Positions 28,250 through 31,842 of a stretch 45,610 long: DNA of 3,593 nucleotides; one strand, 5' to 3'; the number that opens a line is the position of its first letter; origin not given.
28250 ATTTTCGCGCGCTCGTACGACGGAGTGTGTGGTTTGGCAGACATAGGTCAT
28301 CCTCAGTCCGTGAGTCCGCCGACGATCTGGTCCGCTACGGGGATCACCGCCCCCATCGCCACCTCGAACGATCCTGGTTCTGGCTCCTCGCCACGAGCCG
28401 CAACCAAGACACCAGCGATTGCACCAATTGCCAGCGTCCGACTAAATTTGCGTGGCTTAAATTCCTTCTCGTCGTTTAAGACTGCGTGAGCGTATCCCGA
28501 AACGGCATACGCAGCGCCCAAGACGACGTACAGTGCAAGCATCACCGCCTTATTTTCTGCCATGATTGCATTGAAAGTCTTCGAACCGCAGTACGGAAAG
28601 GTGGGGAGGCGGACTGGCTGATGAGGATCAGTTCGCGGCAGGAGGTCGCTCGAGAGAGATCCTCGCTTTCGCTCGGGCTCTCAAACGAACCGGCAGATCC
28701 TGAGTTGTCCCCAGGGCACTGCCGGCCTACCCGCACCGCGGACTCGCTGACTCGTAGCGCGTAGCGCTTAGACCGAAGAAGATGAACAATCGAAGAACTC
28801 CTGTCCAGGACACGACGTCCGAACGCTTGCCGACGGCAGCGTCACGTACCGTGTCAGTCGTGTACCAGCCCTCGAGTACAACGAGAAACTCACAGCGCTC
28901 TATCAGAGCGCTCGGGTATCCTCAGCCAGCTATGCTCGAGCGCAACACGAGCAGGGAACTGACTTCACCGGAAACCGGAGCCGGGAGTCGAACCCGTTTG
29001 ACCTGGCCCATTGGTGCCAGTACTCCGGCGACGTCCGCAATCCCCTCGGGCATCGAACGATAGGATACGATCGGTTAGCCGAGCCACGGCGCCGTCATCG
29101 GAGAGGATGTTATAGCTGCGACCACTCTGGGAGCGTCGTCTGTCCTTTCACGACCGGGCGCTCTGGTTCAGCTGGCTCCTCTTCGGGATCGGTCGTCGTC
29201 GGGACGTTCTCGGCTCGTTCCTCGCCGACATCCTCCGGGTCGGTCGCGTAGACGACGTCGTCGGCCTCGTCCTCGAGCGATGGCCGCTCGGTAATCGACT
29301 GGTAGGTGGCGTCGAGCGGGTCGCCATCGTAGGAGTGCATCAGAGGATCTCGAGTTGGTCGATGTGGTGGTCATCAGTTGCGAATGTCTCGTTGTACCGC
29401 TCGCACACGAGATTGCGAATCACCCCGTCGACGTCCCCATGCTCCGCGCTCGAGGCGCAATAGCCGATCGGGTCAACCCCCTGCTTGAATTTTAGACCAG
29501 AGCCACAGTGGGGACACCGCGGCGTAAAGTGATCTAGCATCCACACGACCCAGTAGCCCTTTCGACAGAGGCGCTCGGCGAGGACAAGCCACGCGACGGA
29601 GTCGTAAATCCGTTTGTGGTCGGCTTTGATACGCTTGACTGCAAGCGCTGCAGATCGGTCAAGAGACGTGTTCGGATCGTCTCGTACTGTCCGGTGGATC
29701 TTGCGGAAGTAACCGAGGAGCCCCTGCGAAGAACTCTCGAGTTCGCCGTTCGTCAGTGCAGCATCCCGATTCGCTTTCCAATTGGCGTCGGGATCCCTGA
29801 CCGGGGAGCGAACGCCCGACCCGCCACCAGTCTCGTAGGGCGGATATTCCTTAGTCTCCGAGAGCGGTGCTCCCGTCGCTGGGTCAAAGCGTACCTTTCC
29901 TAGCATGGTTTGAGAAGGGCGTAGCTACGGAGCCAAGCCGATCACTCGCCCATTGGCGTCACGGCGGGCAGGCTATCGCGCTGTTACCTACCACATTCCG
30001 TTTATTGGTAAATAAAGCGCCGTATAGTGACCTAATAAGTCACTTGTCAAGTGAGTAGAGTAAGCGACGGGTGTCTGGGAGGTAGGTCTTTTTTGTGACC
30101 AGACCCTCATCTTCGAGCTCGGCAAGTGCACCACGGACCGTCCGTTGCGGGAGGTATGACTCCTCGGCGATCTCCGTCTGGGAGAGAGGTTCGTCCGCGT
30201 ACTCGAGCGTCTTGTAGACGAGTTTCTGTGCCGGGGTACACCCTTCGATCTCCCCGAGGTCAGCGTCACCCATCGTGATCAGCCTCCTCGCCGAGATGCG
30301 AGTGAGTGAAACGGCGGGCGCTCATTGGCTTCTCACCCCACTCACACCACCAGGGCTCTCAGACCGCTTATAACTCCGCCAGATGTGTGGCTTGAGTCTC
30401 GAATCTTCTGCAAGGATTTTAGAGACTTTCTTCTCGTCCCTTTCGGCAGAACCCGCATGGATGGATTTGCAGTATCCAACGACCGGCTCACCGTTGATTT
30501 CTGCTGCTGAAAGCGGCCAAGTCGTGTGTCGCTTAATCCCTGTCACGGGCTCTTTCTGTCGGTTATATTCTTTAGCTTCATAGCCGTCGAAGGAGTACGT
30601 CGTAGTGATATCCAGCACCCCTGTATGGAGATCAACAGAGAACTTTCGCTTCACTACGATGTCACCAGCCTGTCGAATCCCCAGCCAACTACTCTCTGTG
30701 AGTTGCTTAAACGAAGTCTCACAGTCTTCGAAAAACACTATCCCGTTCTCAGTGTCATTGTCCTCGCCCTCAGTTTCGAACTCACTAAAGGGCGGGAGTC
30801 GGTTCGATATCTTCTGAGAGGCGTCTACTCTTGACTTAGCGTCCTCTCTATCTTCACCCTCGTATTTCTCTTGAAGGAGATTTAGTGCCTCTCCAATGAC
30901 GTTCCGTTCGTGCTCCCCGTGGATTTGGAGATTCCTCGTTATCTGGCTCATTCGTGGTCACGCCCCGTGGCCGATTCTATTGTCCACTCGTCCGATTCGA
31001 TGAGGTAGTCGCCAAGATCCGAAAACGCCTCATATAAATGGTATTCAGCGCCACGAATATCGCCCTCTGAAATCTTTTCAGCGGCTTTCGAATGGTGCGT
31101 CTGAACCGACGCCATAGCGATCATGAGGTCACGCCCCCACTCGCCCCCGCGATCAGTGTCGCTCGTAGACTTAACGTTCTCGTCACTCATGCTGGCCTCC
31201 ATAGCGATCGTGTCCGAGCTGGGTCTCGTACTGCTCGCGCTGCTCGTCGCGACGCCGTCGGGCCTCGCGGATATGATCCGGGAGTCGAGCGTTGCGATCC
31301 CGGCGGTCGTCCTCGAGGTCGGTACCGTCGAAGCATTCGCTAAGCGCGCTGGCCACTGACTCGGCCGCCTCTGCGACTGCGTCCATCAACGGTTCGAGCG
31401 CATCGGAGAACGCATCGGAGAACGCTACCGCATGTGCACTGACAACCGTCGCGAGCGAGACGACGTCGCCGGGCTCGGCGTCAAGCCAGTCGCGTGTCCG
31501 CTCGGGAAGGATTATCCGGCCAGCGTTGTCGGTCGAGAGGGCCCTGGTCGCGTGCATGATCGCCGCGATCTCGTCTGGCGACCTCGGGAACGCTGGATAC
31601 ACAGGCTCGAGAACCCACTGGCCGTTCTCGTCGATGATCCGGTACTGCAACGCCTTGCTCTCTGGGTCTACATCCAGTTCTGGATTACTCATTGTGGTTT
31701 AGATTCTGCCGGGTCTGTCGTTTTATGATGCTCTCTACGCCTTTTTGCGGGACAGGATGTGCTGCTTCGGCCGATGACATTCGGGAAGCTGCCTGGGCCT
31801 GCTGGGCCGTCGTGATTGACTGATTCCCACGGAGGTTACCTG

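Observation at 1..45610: Complete haloarchaeal siphovirus-like genome with plasmid-type maintenance genes and no visible integrase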

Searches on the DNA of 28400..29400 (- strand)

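Call 35: search_rna_families(source=window, start=28400, end=29400, threshold=evalue, max_evalue=10, show_alignments=3)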
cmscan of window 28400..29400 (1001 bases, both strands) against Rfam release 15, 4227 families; matches with E-value up to 10: 3.
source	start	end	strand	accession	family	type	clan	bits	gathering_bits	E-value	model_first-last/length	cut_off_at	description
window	29067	29086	+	RF01944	mir-2518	Gene; miRNA;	-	15.6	61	5.8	1-67/67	no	mir-2518 microRNA precursor family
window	28973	29030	-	RF01852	tRNA-Sec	Gene; tRNA;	CL00001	14.9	47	8.7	1-91/91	no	Selenocysteine transfer RNA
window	28558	28623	+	RF01144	sR17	Gene; snRNA; snoRNA; CD-box;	-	12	36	6.8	1-55/55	no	Small nucleolar RNA sR17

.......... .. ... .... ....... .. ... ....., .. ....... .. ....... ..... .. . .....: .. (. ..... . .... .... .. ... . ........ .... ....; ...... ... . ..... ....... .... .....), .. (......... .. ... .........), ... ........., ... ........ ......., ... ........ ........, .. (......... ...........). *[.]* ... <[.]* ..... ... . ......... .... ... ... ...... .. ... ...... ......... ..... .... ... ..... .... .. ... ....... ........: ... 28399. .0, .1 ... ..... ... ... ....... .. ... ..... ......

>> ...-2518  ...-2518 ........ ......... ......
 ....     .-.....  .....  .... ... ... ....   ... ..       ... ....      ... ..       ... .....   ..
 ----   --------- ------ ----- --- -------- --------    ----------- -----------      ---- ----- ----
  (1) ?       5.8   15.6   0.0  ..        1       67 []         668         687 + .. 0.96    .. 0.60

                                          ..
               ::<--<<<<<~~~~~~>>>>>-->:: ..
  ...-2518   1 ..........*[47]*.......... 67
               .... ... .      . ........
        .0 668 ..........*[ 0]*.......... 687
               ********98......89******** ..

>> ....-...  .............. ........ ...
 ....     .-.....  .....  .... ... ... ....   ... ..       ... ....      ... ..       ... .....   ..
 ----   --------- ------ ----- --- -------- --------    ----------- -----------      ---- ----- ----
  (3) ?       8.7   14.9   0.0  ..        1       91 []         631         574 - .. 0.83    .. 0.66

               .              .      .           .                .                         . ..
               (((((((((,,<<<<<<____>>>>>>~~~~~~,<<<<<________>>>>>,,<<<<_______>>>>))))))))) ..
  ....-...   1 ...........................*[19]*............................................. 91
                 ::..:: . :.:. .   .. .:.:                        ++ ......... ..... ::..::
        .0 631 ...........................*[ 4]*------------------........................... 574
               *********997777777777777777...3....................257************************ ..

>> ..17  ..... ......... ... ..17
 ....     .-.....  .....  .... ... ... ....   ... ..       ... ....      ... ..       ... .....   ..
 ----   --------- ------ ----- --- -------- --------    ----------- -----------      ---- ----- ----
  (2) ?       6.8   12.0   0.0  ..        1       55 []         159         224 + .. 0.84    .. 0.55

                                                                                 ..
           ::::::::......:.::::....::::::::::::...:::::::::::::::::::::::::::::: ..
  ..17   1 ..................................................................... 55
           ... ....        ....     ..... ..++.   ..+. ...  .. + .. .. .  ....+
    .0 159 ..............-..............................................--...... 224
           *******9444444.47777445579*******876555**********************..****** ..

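Call 93: search_dna_similar(query=window:28940-29060:-, collection=plasmids, mode=distant, max_evalue=1, max_rows=15)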
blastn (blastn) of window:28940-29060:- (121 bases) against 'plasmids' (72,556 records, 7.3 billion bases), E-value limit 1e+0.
No match.

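Call 94: search_dna_similar(query=window:28940-29060:-, collection=phages, mode=distant, max_evalue=1, max_rows=15)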
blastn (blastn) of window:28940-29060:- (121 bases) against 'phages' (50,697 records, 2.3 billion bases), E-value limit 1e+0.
No match.

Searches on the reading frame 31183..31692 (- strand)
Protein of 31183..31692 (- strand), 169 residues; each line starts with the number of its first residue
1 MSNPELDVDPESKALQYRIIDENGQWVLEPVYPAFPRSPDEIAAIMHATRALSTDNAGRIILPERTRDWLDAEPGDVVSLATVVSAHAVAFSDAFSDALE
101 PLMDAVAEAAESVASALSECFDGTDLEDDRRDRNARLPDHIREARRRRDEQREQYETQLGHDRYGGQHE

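Call 57: search_protein_families(library=ncbifam, max_evalue=0.01, proteins=[window:31183-31692:-])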
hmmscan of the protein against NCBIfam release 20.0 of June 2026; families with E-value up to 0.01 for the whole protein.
window:31183-31692:- (169 aa): 1 family
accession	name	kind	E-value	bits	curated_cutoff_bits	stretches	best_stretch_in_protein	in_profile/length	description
NF040962.1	near_HgcAB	equivalog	0.00033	20.4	70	1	52-83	8-39/70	HgcAB-associated protein HgcC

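Call 80: search_protein_families(library=padloc, max_evalue=0.01, proteins=[window:31183-31692:-])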
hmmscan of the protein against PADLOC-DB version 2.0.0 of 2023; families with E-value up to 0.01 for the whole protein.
window:31183-31692:- (169 aa): 0 families
